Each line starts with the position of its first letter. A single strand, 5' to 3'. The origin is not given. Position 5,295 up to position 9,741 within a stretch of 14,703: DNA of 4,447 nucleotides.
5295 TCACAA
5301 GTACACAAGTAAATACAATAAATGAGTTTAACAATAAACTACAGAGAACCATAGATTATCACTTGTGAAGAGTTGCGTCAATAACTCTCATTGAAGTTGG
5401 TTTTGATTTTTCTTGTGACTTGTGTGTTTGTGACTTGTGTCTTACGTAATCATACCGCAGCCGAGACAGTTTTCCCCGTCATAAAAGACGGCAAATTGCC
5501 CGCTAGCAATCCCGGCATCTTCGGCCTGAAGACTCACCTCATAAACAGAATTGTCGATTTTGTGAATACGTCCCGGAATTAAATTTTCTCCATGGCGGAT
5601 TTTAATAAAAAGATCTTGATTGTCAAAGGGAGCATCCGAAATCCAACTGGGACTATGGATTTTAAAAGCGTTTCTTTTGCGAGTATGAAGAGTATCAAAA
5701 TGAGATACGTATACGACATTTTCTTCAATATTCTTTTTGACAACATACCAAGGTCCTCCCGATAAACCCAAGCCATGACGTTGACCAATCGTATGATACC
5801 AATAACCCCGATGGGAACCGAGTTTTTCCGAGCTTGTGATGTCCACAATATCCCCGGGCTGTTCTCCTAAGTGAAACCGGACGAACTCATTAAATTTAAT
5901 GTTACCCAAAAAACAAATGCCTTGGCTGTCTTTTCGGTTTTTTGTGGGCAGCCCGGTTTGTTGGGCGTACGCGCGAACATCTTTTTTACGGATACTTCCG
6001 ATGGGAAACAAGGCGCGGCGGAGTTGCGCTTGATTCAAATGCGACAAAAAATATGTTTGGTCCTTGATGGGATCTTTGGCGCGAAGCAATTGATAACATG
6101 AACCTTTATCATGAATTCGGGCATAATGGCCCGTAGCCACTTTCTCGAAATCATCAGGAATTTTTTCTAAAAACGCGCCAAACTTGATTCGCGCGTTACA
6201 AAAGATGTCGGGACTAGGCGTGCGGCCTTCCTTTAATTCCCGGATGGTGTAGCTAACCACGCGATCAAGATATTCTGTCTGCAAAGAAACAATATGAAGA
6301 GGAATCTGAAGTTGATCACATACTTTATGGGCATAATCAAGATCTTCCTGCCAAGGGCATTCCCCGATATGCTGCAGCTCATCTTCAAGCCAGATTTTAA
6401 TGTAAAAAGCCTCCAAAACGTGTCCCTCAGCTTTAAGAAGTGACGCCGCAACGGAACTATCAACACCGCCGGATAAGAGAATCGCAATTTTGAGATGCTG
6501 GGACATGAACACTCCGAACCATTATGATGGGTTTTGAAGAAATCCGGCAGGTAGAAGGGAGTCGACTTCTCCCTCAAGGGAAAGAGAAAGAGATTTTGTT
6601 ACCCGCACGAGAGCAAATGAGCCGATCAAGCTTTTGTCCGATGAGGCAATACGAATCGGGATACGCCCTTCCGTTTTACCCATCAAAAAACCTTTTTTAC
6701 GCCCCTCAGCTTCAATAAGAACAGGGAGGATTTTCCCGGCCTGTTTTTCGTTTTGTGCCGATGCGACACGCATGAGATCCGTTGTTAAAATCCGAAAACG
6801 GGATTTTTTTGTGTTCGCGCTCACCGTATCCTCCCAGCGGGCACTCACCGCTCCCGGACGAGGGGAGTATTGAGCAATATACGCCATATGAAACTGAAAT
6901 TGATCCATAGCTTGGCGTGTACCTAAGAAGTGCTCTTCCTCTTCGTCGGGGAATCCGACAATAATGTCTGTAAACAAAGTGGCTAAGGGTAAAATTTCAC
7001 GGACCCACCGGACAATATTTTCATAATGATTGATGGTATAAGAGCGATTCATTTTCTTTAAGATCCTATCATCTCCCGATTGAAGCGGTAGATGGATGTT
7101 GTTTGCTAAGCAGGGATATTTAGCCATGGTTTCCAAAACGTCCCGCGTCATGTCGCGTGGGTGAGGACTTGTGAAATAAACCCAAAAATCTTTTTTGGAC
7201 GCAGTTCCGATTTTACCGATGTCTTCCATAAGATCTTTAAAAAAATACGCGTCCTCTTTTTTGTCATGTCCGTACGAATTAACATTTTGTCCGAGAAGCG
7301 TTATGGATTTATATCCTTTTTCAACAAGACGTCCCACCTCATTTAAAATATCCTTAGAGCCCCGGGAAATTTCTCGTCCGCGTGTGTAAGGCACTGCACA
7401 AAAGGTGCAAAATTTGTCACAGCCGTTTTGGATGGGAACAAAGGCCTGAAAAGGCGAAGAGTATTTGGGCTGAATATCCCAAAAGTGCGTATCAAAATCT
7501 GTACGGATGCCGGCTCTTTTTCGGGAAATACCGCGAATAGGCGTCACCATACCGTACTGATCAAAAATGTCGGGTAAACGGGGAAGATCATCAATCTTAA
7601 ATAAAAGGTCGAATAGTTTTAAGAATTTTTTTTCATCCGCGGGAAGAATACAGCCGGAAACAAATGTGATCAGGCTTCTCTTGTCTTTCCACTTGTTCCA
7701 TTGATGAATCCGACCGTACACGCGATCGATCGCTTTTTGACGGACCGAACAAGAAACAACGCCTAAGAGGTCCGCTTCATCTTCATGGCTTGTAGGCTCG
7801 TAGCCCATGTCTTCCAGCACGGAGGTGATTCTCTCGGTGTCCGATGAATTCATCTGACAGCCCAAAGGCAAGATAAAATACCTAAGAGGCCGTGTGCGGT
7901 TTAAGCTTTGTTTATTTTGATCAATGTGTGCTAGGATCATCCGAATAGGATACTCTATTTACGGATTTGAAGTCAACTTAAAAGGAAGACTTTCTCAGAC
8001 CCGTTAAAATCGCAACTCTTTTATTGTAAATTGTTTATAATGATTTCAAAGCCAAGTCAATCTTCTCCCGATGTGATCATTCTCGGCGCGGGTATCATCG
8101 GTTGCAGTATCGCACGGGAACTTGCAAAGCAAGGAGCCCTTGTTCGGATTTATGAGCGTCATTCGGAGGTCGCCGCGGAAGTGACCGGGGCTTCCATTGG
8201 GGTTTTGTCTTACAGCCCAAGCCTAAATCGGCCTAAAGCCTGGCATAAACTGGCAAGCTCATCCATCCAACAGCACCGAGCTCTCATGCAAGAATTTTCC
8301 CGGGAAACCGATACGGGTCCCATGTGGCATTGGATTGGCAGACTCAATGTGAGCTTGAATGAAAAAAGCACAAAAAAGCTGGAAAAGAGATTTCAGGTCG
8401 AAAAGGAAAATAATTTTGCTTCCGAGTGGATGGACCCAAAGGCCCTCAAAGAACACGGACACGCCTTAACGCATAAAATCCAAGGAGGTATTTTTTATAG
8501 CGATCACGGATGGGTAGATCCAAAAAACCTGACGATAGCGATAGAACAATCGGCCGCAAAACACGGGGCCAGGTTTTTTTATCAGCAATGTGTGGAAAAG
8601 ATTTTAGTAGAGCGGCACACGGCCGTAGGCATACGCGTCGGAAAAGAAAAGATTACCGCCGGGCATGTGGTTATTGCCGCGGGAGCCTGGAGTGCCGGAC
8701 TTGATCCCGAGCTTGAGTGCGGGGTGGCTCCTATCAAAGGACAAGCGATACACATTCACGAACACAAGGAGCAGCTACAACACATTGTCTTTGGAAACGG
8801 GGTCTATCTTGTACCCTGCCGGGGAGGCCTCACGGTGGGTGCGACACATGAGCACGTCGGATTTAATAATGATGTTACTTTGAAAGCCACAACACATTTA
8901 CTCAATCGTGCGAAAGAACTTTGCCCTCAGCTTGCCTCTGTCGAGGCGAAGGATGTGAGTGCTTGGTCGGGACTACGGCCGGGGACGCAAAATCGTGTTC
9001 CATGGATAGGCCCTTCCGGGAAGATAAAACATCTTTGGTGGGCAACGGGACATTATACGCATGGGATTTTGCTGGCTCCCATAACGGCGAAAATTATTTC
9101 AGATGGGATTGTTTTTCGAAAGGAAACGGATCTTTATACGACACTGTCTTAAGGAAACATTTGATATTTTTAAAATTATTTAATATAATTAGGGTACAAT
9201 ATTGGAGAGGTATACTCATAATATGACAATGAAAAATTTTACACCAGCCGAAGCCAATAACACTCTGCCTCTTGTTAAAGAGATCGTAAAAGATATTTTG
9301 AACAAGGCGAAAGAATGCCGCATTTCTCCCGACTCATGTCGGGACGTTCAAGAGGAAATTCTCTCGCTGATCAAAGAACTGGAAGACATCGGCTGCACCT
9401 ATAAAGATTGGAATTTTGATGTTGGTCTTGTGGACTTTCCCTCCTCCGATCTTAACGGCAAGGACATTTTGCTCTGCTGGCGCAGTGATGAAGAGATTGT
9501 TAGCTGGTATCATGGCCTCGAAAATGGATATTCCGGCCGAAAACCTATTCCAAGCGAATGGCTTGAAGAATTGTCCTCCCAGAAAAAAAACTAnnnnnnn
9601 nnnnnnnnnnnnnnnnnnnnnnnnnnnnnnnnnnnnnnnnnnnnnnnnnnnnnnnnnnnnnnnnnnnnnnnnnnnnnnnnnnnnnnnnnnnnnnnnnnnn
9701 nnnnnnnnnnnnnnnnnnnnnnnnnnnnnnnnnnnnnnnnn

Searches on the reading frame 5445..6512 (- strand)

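Call 4: search_protein_families(library=pfam, proteins=[window:5445-6512:-], max_evalue=0.01)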
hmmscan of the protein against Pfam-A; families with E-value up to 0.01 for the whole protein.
window:5445-6512:- (356 aa): 6 families
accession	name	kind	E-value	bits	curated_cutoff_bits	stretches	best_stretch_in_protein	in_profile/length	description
PF03054.22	tRNA_Me_trans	-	2.9e-72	243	20.6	1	8-203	2-201/202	tRNA methyl transferase HUP domain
PF20259.3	tRNA_Me_trans_M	-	3.7e-23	81.3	27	1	209-271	2-66/66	tRNA methyl transferase PRC-barrel domain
PF20258.4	tRNA_Me_trans_C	-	8.5e-19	68.1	20.6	1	281-355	2-77/77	Aminomethyltransferase beta-barrel domain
PF00733.27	Asn_synthase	-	1.3e-07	32.1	21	1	3-82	14-84/354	Asparagine synthase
PF02540.23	NAD_synthase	-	0.004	16.8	21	0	11-79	23-83/242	NAD synthase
PF06508.19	QueC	-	0.0087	16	22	0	10-78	3-61/210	Queuosine biosynthesis protein QueC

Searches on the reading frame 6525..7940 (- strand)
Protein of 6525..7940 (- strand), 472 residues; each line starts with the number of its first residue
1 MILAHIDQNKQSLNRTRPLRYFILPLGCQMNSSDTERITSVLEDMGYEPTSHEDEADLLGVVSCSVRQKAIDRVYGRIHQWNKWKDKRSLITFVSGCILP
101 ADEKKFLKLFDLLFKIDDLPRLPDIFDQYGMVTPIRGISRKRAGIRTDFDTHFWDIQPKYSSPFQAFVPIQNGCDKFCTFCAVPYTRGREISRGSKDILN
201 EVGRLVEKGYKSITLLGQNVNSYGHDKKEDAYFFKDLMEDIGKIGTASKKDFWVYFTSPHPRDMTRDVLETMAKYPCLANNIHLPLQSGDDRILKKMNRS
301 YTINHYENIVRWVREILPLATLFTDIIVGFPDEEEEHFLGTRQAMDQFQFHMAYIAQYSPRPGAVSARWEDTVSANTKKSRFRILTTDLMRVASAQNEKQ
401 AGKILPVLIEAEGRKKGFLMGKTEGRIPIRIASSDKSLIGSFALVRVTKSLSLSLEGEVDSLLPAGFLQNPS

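Call 4: search_protein_families(library=pfam, proteins=[window:6525-7940:-], max_evalue=0.01)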
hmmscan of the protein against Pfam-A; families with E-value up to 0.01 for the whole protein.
window:6525-7940:- (472 aa): 3 families
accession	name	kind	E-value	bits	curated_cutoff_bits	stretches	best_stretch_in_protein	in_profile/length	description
PF04055.27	Radical_SAM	-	5.9e-24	85.5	29.5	1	168-341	1-162/166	Radical SAM superfamily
PF00919.26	UPF0004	-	3e-19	69.3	27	1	20-110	1-90/98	Uncharacterized protein family UPF0004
PF01938.26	TRAM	-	1.3e-07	31.8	21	1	399-459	2-60/61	TRAM domain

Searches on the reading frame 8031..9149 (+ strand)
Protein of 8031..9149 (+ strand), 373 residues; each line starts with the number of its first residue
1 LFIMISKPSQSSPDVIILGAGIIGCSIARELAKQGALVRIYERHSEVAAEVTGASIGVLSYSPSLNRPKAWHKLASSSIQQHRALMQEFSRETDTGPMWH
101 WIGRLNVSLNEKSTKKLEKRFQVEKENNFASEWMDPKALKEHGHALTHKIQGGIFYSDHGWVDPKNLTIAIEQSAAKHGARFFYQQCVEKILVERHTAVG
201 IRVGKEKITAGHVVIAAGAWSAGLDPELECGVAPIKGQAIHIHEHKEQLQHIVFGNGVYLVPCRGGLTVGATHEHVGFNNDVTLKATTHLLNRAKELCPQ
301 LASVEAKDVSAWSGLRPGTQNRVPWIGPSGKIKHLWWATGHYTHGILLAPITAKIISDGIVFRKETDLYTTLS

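Call 4: search_protein_families(library=pfam, proteins=[window:8031-9149:+], max_evalue=0.01)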
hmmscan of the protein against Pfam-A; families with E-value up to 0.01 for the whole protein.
window:8031-9149:+ (373 aa): 13 families
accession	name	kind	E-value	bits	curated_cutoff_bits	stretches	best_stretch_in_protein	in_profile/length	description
PF01266.30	DAO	-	8.4e-71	239.8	27.9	1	14-358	1-352/353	FAD dependent oxidoreductase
PF07992.20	Pyr_redox_2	-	5.8e-08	32.9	26.1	1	14-54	144-183/291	Pyridine nucleotide-disulphide oxidoreductase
PF00890.30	FAD_binding_2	-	8e-08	32.3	20.4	1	14-257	1-231/414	FAD binding domain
PF03486.20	HI0933_like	-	2.4e-07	30.9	50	1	14-117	2-101/244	HI0933-like protein Rossmann domain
PF13450.12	NAD_binding_8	-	5.7e-06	27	21.9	1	17-51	1-35/68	NAD(P)-binding Rossmann-like domain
PF01134.28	GIDA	-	5.3e-05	22.9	22.1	0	14-68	1-47/391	Glucose inhibited division protein A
PF05834.18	Lycopene_cycl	-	8.2e-05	22.3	23.4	0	14-38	1-27/380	Lycopene cyclase protein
PF01494.25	FAD_binding_3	-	0.00041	20.1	22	1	14-49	3-38/349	FAD binding domain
PF13738.12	Pyr_redox_3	-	0.00061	19.6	30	0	13-58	165-210/305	Pyridine nucleotide-disulphide oxidoreductase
PF02737.24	3HCDH_N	-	0.0021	18.4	22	1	15-54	2-41/180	3-hydroxyacyl-CoA dehydrogenase, NAD binding domain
PF00070.33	Pyr_redox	-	0.0068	17.3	22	0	15-48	2-35/82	Pyridine nucleotide-disulphide oxidoreductase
PF01946.23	Thi4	-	0.008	15.9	26.2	0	13-44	18-50/235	Thi4 family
PF02558.23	ApbA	-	0.0086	16.2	22.2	0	15-49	1-35/150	Ketopantoate reductase PanE/ApbA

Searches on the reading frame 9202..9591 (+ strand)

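Call 50: search_protein_families(library=pfam, proteins=[window:9202-9591:+], max_evalue=0.01)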
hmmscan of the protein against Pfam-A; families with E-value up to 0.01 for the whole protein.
window:9202-9591:+ (130 aa): 1 family
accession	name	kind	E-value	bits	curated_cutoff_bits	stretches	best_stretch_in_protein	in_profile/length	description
PF09969.14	DUF2203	-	2.9e-26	93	24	2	47-116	56-122/122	Uncharacterized conserved protein (DUF2203)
